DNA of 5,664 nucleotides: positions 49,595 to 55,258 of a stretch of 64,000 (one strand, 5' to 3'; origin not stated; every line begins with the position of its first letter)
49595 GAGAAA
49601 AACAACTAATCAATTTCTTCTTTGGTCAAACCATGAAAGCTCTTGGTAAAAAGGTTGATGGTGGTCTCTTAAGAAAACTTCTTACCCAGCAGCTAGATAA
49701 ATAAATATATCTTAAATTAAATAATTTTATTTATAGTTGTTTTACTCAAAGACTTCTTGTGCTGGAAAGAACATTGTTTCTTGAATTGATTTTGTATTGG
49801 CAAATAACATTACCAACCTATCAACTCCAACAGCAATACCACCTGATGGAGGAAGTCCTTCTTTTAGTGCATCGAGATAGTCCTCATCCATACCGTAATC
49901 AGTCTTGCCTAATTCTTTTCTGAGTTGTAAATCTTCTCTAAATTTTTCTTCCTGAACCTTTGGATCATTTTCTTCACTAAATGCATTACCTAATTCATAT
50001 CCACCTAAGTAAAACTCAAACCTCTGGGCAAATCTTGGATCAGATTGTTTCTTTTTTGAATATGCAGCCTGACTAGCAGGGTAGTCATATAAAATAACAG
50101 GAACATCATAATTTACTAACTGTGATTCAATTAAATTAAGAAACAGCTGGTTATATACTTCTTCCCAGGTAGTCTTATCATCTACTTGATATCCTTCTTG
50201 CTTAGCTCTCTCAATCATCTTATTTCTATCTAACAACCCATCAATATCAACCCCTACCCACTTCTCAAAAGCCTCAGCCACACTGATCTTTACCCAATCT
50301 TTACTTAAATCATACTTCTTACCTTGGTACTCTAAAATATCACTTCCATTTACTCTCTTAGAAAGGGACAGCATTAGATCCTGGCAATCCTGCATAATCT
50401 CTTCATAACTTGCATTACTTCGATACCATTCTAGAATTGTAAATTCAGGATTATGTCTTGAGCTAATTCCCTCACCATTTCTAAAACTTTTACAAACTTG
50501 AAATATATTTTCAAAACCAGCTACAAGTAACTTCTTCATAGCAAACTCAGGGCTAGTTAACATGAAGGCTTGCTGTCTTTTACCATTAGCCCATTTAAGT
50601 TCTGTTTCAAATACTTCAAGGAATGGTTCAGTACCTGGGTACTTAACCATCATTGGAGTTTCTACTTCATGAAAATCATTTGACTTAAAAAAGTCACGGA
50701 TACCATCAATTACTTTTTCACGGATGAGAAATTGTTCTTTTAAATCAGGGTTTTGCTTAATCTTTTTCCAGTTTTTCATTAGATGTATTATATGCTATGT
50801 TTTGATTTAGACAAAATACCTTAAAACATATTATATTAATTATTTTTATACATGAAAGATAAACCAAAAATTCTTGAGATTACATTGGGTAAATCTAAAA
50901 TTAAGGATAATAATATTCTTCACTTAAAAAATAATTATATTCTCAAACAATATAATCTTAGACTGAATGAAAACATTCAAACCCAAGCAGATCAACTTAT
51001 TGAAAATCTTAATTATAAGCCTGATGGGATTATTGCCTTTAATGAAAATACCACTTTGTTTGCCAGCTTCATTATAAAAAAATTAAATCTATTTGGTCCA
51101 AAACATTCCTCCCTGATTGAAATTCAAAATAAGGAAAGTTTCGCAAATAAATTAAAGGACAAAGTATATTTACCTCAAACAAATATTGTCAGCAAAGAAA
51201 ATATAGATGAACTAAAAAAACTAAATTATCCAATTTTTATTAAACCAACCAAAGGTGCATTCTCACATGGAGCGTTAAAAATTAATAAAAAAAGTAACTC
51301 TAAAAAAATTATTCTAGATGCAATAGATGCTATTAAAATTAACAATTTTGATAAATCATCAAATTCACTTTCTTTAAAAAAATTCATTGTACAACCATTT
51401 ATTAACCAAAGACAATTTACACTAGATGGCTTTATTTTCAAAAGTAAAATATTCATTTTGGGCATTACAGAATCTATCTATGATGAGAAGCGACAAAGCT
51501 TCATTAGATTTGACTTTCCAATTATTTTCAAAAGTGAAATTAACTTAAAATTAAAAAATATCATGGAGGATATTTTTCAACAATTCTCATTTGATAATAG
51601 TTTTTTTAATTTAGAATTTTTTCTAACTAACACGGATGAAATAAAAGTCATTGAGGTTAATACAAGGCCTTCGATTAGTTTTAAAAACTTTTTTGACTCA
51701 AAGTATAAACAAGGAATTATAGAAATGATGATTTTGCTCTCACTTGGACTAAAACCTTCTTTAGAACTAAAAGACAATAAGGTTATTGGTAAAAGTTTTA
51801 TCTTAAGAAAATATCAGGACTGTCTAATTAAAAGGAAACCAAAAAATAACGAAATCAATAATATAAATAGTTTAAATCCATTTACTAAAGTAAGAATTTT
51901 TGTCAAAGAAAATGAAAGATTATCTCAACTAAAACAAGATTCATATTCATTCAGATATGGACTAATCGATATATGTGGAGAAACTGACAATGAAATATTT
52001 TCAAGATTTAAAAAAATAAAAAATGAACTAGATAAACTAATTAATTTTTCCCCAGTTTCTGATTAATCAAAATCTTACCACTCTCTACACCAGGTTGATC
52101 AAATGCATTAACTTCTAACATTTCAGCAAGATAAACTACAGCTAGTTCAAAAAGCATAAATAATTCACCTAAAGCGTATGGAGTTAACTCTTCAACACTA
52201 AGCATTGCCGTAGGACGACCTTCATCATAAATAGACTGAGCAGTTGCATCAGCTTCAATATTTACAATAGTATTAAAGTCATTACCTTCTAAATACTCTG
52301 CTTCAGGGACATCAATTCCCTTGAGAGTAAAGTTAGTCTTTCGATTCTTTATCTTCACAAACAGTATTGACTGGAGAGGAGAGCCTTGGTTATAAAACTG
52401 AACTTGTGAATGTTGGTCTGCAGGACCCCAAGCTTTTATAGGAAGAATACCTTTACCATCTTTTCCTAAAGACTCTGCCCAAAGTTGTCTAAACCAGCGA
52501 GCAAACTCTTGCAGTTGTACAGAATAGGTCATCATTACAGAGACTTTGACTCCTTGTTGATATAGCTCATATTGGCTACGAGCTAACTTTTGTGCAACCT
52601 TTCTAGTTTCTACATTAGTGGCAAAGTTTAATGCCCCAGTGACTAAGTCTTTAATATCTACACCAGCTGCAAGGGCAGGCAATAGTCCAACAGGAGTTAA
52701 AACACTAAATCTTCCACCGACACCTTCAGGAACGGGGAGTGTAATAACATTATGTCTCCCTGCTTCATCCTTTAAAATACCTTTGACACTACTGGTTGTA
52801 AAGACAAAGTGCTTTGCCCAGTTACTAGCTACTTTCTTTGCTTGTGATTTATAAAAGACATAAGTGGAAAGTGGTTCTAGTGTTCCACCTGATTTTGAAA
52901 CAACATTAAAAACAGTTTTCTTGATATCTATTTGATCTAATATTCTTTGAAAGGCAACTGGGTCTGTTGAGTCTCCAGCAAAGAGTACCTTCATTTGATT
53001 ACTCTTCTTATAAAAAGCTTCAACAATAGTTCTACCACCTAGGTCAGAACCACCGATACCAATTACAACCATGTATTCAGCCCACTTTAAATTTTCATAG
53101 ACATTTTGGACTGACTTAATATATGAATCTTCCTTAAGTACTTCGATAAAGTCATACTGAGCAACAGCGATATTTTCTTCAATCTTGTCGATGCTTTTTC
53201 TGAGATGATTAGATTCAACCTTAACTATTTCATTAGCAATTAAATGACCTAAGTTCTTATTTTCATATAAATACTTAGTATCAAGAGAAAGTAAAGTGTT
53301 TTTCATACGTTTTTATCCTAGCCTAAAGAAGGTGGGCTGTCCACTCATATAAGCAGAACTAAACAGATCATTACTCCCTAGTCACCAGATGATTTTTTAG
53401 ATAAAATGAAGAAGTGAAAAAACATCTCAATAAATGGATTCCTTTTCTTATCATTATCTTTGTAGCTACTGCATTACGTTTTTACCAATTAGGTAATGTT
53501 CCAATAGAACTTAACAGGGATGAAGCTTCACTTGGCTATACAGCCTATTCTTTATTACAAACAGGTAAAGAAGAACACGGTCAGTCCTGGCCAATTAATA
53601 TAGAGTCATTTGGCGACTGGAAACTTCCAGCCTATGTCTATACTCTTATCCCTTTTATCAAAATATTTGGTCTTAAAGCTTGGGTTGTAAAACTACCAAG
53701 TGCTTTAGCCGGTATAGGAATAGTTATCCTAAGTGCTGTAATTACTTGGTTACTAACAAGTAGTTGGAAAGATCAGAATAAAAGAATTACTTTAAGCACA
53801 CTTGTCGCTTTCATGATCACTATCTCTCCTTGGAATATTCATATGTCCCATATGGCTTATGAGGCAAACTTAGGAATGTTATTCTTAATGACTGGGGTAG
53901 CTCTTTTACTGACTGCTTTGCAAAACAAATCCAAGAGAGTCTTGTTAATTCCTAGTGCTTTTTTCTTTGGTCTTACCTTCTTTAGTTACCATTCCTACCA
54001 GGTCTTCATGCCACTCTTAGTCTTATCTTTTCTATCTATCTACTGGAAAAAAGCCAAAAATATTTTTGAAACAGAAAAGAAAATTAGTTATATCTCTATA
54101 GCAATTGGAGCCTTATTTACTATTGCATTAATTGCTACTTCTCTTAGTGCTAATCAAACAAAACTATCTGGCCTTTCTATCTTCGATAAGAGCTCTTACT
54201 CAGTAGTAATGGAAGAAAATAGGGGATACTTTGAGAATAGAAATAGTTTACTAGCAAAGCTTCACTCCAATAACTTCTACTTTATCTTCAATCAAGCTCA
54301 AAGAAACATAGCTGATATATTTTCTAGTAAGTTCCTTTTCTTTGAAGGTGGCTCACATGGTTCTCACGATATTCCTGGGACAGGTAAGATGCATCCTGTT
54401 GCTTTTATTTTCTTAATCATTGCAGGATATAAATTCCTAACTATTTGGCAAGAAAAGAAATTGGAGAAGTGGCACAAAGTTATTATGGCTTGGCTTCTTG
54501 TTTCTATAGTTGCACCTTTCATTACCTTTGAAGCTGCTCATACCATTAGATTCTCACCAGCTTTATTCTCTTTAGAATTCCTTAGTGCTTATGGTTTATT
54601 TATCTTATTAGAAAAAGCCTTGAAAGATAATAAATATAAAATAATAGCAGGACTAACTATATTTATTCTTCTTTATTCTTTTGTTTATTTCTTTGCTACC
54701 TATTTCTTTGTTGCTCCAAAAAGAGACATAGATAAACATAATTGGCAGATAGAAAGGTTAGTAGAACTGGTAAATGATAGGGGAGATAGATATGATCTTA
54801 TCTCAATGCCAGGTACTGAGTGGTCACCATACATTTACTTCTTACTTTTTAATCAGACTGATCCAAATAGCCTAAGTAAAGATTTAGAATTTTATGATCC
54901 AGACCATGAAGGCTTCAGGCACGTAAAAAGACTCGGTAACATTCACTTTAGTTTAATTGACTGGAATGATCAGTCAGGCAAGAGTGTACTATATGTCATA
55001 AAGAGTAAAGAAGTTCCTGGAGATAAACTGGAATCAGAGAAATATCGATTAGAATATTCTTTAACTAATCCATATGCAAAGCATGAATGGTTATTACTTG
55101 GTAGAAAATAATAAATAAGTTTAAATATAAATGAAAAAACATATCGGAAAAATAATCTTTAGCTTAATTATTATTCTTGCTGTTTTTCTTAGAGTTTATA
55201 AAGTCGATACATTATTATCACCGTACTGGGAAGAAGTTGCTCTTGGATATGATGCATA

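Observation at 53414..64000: Tandem array of six GT-C (GT39/PMT-ArnT-like) glycosyltransferases followed by a GT2 gene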

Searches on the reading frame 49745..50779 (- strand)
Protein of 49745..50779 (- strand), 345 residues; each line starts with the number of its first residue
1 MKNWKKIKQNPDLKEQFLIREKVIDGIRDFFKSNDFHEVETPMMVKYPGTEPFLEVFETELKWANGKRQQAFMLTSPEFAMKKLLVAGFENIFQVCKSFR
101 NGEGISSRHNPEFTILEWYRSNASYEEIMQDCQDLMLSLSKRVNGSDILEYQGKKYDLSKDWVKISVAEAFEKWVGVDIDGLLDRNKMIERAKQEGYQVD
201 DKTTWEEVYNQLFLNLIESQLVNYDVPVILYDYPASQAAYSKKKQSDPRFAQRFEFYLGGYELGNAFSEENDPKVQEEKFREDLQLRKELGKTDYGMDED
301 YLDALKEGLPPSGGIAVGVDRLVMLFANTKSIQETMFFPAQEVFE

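Call 83: search_protein_families(library=pfam, proteins=[window:49745-50779:-], max_evalue=0.001)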
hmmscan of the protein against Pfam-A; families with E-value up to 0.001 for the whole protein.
window:49745-50779:- (345 aa): 1 family
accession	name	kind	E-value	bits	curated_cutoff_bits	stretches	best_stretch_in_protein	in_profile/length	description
PF00152.25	tRNA-synt_2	-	2.5e-61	207.9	25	1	7-341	13-307/308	tRNA synthetases class II (D, K and N)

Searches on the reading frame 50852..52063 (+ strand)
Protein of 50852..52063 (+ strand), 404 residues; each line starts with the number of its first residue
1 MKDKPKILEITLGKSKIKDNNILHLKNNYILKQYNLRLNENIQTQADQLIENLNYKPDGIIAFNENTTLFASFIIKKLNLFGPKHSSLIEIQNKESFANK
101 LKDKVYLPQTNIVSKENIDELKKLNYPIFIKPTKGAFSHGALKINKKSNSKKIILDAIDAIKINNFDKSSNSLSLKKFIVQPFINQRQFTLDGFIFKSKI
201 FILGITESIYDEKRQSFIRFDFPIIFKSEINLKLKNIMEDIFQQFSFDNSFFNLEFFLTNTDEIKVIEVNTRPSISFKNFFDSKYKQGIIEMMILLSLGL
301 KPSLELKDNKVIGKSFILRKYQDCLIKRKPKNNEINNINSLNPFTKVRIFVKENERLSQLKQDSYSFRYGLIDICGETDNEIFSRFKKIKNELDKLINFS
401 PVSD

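Call 19: search_protein_families(library=pfam, proteins=[window:50852-52063:+], max_evalue=0.001)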
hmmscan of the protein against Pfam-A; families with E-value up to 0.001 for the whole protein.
window:50852-52063:+ (404 aa): 4 families
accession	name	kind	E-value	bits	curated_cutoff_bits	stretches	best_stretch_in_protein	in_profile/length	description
PF13535.11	ATP-grasp_4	-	4.9e-10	39.7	27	1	125-272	2-151/160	ATP-grasp domain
PF02655.19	ATP-grasp_3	-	7.9e-08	33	23.2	1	92-273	2-157/160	ATP-grasp domain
PF07478.18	Dala_Dala_lig_C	-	3.1e-07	30.5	24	0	210-275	113-178/204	D-ala D-ala ligase C-terminus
PF14398.11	ATPgrasp_YheCD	-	2.1e-05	24.4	26.8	1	104-186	26-116/255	YheC/D like ATP-grasp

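Call 56: search_protein_families(library=ncbifam, proteins=[window:50852-52063:+], max_evalue=0.001)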
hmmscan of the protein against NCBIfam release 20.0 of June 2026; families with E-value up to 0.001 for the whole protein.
window:50852-52063:+ (404 aa): 12 families
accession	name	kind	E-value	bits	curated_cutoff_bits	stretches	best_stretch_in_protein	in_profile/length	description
NF002563.0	PRK02186.1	subfamily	3.7e-07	28.8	625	1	71-322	85-327/890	argininosuccinate lyase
NF000091.3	D_ala_D_ser_VanG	exception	1.8e-06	27.1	495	0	113-157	161-205/344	D-alanine--D-serine ligase VanG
TIGR01369.1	CPSaseII_lrg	equivalog_domain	7.4e-06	23.8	1027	1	76-278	652-846/1052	carbamoyl-phosphate synthase (glutamine-hydrolyzing) large subunit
NF000206.1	D_ala_D_lac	equivalog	2e-05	23.8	550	1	100-154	140-194/342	D-alanine--(R)-lactate ligase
TIGR01205.1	D_ala_D_alaTIGR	subfamily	3.3e-05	23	245.65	1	109-282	129-296/318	D-alanine--D-alanine ligase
NF006286.0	PRK08462.1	equivalog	8.7e-05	21.6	740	1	114-297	142-318/445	acetyl-CoA carboxylase biotin carboxylase subunit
NF002378.0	PRK01372.1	subfamily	9.8e-05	21.2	243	1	103-275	111-273/305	D-alanine--D-alanine ligase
NF002526.0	PRK01966.1-2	equivalog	0.00025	20.1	449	0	119-287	170-331/362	D-alanine--D-alanine ligase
NF009405.0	PRK12767.1-4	equivalog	0.00047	19.2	390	0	103-158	123-177/320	carbamoyl phosphate synthase-like protein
TIGR02144.1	LysX_arch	equivalog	0.00062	19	275.6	0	85-155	79-152/281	lysine biosynthesis protein LysX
NF002528.0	PRK01966.1-4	subfamily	0.00069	18.5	262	0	118-158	176-217/366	D-alanine--D-alanine ligase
NF000207.3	D_ala_D_ser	equivalog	0.0008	18.6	520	0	115-158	158-202/342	D-alanine--D-serine ligase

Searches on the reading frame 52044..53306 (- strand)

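Call 19: search_protein_families(library=pfam, proteins=[window:52044-53306:-], max_evalue=0.001)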
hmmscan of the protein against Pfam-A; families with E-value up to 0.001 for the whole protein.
window:52044-53306:- (421 aa): 1 family
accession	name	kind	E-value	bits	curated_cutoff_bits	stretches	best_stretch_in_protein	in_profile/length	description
PF00342.24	PGI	-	1.7e-31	109.8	22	1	76-416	96-464/486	Phosphoglucose isomerase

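Call 56: search_protein_families(library=ncbifam, proteins=[window:52044-53306:-], max_evalue=0.001)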
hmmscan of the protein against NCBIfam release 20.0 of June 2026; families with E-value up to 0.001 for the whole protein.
window:52044-53306:- (421 aa): 11 families
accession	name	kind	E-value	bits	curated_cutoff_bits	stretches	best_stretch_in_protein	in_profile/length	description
NF003016.0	PRK03868.1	equivalog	1.5e-80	271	487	1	32-420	16-409/410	glucose-6-phosphate isomerase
NF010697.0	PRK14097.1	equivalog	2.2e-75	253.9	443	1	45-420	42-434/448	glucose-6-phosphate isomerase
NF040629.1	PGI_Meth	equivalog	8.3e-58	196.4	350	1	11-411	3-392/396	glucose-6-phosphate isomerase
NF010696.0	PRK14096.1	equivalog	3.4e-52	177.6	671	1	74-412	113-456/528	glucose-6-phosphate isomerase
NF007080.0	PRK09533.1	equivalog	3.1e-45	154.4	712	2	63-292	441-676/949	bifunctional transaldolase/phosoglucose isomerase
NF010695.0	PRK14095.1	equivalog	2.6e-39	135.3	703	1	45-418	117-510/536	glucose-6-phosphate isomerase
NF001211.0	PRK00179.1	equivalog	1.4e-37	129.4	492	1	76-416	146-514/544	glucose-6-phosphate isomerase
TIGR02128.1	G6PI_arch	equivalog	5.3e-09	35.4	213.9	1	67-321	12-238/308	bifunctional phosphoglucose/phosphomannose isomerase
NF006423.0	PRK08674.1-2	equivalog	2e-05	23.6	254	1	54-202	7-135/317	bifunctional phosphoglucose/phosphomannose isomerase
NF006426.0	PRK08674.1-6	subfamily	7.5e-05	21.7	295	1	49-199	19-150/354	bifunctional phosphoglucose/phosphomannose isomerase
NF006425.0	PRK08674.1-5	equivalog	0.00093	18.2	471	0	32-202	7-157/358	bifunctional phosphoglucose/phosphomannose isomerase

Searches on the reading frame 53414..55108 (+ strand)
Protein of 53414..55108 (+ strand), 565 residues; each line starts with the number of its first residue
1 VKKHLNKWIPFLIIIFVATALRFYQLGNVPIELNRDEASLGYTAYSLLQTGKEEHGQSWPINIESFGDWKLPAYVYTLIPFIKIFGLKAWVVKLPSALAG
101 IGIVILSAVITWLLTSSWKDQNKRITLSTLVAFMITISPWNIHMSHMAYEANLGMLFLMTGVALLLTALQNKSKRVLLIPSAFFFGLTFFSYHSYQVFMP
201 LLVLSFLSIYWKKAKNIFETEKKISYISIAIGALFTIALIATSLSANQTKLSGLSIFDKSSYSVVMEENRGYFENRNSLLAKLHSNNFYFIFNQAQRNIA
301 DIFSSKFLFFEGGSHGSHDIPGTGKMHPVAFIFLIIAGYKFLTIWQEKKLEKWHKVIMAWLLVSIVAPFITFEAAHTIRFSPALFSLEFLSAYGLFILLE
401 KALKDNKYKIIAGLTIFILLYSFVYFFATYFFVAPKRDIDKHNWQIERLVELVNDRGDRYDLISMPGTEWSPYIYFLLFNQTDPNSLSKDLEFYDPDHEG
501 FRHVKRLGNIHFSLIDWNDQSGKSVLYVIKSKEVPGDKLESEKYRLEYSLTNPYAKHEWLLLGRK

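Call 3: search_protein_families(library=pfam, proteins=[window:53414-55108:+], max_evalue=0.01)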
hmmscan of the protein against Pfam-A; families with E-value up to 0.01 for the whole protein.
window:53414-55108:+ (565 aa): 0 families

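Call 6: search_protein_families(library=ncbifam, proteins=[window:53414-55108:+], max_evalue=0.01)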
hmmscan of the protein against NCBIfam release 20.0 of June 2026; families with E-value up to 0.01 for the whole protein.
window:53414-55108:+ (565 aa): 0 families

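Call 10: search_solved_structures(query=A1, max_evalue=1, show_alignments=2)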
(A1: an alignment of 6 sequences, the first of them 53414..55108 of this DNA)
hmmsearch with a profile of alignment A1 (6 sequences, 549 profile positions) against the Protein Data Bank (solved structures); distinct sequences matched with E-value up to 1: 0.

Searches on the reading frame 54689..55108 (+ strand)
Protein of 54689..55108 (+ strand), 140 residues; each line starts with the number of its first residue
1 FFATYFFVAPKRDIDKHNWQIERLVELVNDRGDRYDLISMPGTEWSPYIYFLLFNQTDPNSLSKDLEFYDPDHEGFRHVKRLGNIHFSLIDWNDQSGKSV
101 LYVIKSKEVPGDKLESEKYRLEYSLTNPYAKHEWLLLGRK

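Call 65: search_protein_families(library=pfam, proteins=[window:54689-55108:+], max_evalue=1)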
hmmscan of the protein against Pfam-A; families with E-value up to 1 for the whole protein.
window:54689-55108:+ (140 aa): 0 families
